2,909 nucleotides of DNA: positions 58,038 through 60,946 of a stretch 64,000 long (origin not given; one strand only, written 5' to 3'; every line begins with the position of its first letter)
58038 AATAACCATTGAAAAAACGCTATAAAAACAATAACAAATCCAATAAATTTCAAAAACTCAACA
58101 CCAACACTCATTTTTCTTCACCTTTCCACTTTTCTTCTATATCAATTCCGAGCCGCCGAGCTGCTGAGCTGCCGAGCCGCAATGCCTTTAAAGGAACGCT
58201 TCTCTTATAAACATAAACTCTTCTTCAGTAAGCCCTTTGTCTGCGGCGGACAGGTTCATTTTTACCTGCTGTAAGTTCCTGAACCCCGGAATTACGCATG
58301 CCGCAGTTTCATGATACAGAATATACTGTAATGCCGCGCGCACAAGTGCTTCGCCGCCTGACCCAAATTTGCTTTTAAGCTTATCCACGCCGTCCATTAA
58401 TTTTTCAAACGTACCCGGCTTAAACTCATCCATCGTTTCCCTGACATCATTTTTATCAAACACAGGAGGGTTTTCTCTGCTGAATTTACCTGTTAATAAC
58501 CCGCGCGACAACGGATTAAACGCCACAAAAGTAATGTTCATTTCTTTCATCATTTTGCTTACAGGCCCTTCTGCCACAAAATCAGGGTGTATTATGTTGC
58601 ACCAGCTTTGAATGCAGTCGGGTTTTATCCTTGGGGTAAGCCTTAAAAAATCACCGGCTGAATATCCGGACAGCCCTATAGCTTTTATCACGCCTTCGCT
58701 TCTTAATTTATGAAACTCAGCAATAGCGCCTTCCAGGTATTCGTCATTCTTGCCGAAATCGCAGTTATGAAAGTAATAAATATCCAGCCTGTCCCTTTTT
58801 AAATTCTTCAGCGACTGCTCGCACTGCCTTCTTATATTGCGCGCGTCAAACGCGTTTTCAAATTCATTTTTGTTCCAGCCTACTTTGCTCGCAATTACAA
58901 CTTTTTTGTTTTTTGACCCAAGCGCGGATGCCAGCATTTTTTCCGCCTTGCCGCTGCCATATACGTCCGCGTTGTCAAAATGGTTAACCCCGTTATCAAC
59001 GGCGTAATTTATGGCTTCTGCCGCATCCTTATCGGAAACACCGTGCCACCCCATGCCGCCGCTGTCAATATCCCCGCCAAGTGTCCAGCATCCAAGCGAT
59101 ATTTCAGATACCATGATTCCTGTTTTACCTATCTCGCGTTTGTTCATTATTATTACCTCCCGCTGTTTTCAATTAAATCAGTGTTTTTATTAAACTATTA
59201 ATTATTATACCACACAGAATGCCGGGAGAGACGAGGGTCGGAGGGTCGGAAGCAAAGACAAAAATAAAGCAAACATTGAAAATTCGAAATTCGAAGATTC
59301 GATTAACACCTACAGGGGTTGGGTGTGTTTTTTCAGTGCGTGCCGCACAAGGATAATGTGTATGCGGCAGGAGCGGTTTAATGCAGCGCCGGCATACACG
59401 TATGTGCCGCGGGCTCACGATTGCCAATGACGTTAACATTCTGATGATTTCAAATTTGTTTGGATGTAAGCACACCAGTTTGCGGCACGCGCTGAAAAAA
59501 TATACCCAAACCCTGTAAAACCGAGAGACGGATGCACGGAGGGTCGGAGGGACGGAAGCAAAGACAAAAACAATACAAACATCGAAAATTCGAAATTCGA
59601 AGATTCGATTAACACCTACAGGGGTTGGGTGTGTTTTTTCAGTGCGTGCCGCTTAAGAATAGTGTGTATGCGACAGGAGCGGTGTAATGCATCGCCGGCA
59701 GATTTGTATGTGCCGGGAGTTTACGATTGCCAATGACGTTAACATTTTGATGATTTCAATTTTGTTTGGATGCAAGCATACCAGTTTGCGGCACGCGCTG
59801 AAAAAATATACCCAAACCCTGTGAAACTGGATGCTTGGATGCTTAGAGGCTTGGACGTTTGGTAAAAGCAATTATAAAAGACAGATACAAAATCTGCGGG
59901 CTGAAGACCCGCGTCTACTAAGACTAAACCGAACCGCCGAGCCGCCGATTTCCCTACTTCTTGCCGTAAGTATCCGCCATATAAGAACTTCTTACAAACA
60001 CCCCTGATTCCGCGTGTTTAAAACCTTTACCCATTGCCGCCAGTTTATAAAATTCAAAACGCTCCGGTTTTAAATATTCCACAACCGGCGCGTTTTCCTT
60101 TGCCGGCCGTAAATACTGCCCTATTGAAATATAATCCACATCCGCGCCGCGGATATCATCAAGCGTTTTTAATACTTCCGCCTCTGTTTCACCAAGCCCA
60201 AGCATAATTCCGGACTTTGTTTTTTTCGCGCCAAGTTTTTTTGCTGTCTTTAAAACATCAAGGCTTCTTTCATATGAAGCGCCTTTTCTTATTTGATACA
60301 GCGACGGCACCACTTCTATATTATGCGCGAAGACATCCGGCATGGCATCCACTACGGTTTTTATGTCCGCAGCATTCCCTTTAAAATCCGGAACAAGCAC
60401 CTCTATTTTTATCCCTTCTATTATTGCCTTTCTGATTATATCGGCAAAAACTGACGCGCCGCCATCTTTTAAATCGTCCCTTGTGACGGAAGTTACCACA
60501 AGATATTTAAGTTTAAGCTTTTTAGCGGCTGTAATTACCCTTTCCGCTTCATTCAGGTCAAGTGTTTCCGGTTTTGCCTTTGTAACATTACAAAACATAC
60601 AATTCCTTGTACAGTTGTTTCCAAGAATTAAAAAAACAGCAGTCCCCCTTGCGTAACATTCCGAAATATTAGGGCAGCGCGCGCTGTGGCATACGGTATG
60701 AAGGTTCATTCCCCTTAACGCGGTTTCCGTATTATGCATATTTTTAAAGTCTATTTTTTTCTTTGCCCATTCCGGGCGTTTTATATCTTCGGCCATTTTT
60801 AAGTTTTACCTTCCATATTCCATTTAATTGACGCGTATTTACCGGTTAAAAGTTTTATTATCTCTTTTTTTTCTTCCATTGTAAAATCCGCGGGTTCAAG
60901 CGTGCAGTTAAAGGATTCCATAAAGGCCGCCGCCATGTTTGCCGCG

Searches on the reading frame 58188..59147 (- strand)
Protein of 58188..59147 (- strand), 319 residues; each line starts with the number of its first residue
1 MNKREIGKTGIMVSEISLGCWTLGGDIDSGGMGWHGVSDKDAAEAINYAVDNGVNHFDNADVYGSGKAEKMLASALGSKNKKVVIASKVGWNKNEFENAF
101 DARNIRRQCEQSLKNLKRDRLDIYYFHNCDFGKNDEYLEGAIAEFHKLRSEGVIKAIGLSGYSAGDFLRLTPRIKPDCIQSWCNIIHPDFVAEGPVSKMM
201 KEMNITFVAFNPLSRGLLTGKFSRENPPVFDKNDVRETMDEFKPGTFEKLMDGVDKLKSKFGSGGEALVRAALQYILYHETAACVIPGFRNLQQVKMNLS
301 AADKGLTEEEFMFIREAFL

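Call 15: find_encoding_contigs(protein=window:58188-59147:-, flank=3000, max_places=10)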
Protein window:58188-59147:- (319 aa): 1 contig read that carries it; 1 place shown.
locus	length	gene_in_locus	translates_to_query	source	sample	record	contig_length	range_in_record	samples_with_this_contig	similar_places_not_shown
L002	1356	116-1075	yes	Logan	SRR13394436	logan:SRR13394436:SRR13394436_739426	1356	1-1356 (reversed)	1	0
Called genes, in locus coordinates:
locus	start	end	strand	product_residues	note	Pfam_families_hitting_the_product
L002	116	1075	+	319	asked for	PF00248:Aldo_ket_red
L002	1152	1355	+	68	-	?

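Call 46: search_protein_families(library=pfam, proteins=[window:58188-59147:-], max_evalue=0.01)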
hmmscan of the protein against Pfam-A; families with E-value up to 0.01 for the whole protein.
window:58188-59147:- (319 aa): 1 family
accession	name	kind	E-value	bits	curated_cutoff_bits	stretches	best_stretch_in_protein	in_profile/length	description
PF00248.27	Aldo_ket_red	-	7.8e-58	196.3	24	1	15-316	1-288/291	Aldo/keto reductase family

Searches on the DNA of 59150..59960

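Call 75: search_rna_families(source=window, start=59150, end=59960, threshold=evalue, max_evalue=10)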
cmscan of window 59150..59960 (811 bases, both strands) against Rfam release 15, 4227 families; matches with E-value up to 10: 3.
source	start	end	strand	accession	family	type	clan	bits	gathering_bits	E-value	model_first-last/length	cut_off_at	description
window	59479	59658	+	RF04128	MIR8562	Gene; miRNA;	-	27.1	211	0.009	1-242/242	no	MIR8562 microRNA precursor family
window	59482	59652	+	RF04139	MIR841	Gene; miRNA;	-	17.8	200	0.64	38-175/212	no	MIR841 microRNA precursor family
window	59839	59960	-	RF02142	HOXA11-AS1_6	Gene; lncRNA;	-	11.1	50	7.2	75-179/179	5'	HOXA11 antisense RNA 1 conserved region 6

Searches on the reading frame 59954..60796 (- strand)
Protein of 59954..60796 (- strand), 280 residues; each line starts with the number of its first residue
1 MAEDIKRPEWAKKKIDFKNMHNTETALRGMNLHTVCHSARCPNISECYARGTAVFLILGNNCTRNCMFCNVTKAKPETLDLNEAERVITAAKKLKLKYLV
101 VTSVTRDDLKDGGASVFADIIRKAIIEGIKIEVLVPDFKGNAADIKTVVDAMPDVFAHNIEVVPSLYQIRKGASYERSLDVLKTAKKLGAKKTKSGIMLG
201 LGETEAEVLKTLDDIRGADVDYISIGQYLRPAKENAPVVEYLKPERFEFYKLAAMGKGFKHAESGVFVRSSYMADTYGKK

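Call 46: search_protein_families(library=pfam, proteins=[window:59954-60796:-], max_evalue=0.01)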
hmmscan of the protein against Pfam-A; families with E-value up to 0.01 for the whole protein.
window:59954-60796:- (280 aa): 3 families
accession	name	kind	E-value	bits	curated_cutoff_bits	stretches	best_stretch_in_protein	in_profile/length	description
PF04055.27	Radical_SAM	-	9.3e-23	81.6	29.5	1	57-215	2-166/166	Radical SAM superfamily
PF16881.10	LIAS_N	-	2.9e-06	28.1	27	1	4-41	58-96/96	N-terminal domain of lipoyl synthase of Radical_SAM family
PF04322.17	DUF473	-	0.00087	19.6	25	1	71-127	17-73/118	Protein of unknown function (DUF473)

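Call 56: find_homologous_proteins(query=window:59954-60796:-, max_evalue=1e-60)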
Query window:59954-60796:- (280 aa): 7517 proteins with E <= 1e-60 among 8000 candidates; the best 120 are listed.
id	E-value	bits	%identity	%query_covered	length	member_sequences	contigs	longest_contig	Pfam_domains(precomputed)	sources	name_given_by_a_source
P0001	1.5e-182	623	100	100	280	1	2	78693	PF16881.11,PF04055.28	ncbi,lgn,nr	ncbi:MAG: lipoyl synthase [Candidatus Goldbacteria bacterium]|nr:lipoyl synthase [Candidatus Goldiib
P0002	2.6e-149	514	83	100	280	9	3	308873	PF04055.28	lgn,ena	-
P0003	3.5e-149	514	84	100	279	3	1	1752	PF04055.28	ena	-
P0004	1.3e-148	512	83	100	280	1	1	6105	PF04055.28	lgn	-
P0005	3.7e-146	504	81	100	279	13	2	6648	PF04055.28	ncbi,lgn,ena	-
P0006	2.4e-112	393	65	98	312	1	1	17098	PF04055.28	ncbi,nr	ncbi:MAG: lipoyl synthase [Spirochaetia bacterium]|nr:lipoyl synthase [Spirochaetia bacterium]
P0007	1.3e-108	381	64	99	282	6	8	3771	PF04055.28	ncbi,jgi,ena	-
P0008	1.7e-104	367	61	99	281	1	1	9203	PF04055.28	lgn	-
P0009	7.5e-103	362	61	98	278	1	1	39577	PF04055.28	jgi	jgi:lipoic acid synthetase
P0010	2.9e-102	360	60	97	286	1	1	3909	PF04055.28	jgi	jgi:lipoyl synthase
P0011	5.2e-101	356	61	97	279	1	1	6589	PF04055.28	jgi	jgi:lipoyl synthase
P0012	3.5e-100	353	57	98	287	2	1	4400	PF04055.28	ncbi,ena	-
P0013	5.9e-100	352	60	98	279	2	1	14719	PF04055.28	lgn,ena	-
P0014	1.2e-99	351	58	98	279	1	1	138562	PF04055.28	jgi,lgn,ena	-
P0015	1.7e-99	351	60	98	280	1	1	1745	PF04055.28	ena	-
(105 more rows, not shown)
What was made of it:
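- The window's LipA is 100% identical to a Candidatus Goldbacteria MAG protein (call 56).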

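Call 57: find_encoding_contigs(protein=P0002, flank=4000, max_places=4)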
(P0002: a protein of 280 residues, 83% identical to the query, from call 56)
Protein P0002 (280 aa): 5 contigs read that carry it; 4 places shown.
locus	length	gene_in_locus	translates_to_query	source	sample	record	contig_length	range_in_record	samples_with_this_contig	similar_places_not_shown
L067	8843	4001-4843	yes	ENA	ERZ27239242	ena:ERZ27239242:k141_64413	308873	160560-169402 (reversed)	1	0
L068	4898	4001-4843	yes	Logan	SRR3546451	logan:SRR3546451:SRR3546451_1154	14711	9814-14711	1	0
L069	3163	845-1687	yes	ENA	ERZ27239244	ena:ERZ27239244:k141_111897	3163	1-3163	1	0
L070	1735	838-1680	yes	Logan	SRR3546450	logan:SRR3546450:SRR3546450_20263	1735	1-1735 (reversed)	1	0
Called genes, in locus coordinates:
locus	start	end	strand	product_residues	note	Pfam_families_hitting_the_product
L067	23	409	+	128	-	PF01597:GCV_H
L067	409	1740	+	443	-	PF02347:GDC-P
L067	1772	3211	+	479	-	PF02347:GDC-P, PF00266:Aminotran_5, PF21478:GcvP2_C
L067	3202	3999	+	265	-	PF21948:LplA-B_cat, PF03099:BPL_LplA_LipB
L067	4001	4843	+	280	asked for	PF04055:Radical_SAM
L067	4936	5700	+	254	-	-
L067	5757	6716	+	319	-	PF00248:Aldo_ket_red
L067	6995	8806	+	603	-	PF00005:ABC_tran, PF02463:SMC_N (faint), PF13555:AAA_29 (faint), PF13304:AAA_21 (faint), PF12848:ABC_tran_Xtn, PF00005:ABC_tran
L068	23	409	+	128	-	PF01597:GCV_H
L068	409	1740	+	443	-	PF02347:GDC-P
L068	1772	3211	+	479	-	PF02347:GDC-P, PF00266:Aminotran_5, PF21478:GcvP2_C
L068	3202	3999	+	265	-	PF21948:LplA-B_cat, PF03099:BPL_LplA_LipB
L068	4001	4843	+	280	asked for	PF04055:Radical_SAM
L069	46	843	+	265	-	PF21948:LplA-B_cat, PF03099:BPL_LplA_LipB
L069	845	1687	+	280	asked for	PF04055:Radical_SAM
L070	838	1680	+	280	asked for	PF04055:Radical_SAM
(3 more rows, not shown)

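Call 58: find_encoding_contigs(protein=P0005, flank=4000, max_places=4)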
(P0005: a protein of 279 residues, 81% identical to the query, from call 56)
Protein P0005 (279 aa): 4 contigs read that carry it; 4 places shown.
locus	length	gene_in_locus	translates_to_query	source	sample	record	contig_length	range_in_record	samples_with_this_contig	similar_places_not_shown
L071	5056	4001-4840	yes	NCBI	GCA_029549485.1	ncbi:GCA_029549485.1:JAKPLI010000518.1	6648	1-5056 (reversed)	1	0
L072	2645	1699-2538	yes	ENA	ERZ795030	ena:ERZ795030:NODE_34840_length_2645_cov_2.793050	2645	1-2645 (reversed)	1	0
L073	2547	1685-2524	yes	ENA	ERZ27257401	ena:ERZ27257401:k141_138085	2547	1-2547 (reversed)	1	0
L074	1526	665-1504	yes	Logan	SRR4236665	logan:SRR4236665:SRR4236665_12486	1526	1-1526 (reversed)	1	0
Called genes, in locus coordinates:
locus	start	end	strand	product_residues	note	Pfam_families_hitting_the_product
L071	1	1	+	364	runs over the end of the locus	PF01571:GCV_T, PF08669:GCV_T_C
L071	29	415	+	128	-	PF01597:GCV_H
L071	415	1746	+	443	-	PF02347:GDC-P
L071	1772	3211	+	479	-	PF02347:GDC-P, PF01212:Beta_elim_lyase (weak), PF00266:Aminotran_5, PF21478:GcvP2_C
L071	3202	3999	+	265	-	PF21948:LplA-B_cat, PF03099:BPL_LplA_LipB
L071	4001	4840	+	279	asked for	PF04055:Radical_SAM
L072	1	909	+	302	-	?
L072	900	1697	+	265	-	PF21948:LplA-B_cat, PF03099:BPL_LplA_LipB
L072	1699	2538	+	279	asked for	PF04055:Radical_SAM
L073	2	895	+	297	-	?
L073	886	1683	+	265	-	PF21948:LplA-B_cat, PF03099:BPL_LplA_LipB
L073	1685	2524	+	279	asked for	PF04055:Radical_SAM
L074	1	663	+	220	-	?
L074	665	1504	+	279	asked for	PF04055:Radical_SAM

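Call 59: find_encoding_contigs(protein=P0004, flank=4000, max_places=3)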
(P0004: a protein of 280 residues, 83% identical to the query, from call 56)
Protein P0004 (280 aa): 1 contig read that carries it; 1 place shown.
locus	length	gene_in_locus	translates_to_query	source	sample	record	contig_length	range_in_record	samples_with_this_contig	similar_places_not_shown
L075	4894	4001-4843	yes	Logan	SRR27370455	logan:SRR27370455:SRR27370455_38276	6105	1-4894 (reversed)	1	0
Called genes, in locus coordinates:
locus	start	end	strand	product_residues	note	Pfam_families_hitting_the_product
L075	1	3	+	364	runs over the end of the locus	PF01571:GCV_T, PF08669:GCV_T_C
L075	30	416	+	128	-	PF01597:GCV_H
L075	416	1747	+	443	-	PF02347:GDC-P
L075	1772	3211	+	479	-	PF02347:GDC-P, PF01212:Beta_elim_lyase (weak), PF00266:Aminotran_5, PF21478:GcvP2_C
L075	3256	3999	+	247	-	PF21948:LplA-B_cat, PF03099:BPL_LplA_LipB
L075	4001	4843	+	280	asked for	PF04055:Radical_SAM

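Call 72: find_encoding_contigs(protein=P0001, flank=1500, max_places=3)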
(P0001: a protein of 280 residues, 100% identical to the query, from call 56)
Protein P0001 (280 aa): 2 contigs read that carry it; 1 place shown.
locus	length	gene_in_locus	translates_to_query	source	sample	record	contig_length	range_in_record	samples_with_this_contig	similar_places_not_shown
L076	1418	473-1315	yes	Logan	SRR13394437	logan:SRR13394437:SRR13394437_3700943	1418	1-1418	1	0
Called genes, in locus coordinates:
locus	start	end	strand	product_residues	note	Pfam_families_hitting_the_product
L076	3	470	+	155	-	?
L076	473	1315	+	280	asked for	PF16881:LIAS_N (weak), PF04055:Radical_SAM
